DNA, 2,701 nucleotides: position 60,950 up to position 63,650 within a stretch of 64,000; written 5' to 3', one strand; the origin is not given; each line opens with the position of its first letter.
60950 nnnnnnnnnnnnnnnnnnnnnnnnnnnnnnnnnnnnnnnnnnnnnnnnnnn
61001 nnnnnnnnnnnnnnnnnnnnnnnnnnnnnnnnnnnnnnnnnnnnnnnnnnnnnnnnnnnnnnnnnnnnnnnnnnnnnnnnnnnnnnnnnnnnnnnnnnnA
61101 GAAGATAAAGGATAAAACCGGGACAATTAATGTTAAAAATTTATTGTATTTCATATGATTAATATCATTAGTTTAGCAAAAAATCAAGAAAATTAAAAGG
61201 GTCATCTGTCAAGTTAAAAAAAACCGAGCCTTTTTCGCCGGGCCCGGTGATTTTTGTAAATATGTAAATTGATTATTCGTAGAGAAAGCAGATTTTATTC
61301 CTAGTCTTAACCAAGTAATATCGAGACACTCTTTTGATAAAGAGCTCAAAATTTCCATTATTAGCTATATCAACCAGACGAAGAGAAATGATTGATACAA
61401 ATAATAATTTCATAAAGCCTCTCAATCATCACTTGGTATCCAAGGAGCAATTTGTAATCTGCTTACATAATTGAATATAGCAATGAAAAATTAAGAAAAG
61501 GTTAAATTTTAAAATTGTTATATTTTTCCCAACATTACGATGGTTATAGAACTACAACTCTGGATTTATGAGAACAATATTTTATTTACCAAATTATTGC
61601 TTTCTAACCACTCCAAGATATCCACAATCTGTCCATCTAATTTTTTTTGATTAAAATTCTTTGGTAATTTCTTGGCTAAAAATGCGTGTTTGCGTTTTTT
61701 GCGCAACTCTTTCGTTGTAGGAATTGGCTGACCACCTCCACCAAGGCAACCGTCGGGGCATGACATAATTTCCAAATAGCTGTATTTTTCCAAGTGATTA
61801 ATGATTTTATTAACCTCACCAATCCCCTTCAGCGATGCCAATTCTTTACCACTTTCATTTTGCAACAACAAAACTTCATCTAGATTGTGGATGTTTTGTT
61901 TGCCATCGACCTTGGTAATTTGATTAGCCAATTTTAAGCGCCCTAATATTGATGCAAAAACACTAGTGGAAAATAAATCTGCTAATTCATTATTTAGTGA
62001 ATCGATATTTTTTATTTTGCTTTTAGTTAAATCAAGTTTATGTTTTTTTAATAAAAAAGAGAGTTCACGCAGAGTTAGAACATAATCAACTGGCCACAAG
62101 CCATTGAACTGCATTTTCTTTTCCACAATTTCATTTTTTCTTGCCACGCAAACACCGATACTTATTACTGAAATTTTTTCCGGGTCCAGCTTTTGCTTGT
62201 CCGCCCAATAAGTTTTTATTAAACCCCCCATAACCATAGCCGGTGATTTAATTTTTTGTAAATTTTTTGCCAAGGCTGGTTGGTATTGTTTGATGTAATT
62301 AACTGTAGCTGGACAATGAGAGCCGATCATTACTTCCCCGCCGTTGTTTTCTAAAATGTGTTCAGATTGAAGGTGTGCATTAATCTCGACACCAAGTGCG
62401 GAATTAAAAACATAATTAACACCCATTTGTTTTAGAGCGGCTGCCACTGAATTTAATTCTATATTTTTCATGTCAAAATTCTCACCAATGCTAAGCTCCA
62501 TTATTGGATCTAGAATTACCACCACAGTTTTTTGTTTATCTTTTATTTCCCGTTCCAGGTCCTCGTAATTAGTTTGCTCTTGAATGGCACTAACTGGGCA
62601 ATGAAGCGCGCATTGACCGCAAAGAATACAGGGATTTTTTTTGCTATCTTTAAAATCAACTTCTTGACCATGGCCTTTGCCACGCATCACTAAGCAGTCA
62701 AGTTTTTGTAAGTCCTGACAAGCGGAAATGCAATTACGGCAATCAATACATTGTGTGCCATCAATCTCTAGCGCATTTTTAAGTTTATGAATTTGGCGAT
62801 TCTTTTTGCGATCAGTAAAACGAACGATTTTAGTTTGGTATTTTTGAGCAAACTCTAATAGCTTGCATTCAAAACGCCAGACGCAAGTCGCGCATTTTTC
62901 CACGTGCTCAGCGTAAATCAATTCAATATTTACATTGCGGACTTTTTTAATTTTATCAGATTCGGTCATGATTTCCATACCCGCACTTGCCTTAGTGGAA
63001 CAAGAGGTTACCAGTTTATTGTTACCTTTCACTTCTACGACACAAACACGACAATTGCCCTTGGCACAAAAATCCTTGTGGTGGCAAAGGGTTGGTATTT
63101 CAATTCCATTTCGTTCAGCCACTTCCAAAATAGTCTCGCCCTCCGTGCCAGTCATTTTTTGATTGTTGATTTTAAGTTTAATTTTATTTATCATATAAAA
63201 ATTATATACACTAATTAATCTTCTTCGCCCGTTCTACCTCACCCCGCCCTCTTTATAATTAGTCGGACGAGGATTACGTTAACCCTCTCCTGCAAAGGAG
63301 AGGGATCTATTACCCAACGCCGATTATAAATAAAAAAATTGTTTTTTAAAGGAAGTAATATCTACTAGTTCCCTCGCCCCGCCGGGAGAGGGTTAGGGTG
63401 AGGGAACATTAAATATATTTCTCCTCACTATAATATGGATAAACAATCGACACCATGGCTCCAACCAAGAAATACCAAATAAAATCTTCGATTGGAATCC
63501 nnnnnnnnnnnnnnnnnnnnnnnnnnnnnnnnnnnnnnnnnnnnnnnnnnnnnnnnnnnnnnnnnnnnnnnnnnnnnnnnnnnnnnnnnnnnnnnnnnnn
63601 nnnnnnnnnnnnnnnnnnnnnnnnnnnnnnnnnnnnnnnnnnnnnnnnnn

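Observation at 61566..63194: [FeFe]-hydrogenase-like protein with altered H-cluster environment and no maturase genes nearby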

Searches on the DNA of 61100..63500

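Call 74: search_rna_families(source=window, start=61100, end=63500, threshold=evalue, max_evalue=1, show_alignments=1)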
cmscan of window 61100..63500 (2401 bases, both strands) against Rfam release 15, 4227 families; matches with E-value up to 1: 0.
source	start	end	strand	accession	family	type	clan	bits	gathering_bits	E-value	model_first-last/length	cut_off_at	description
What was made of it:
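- Tried and rejected: No hit (call 74).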
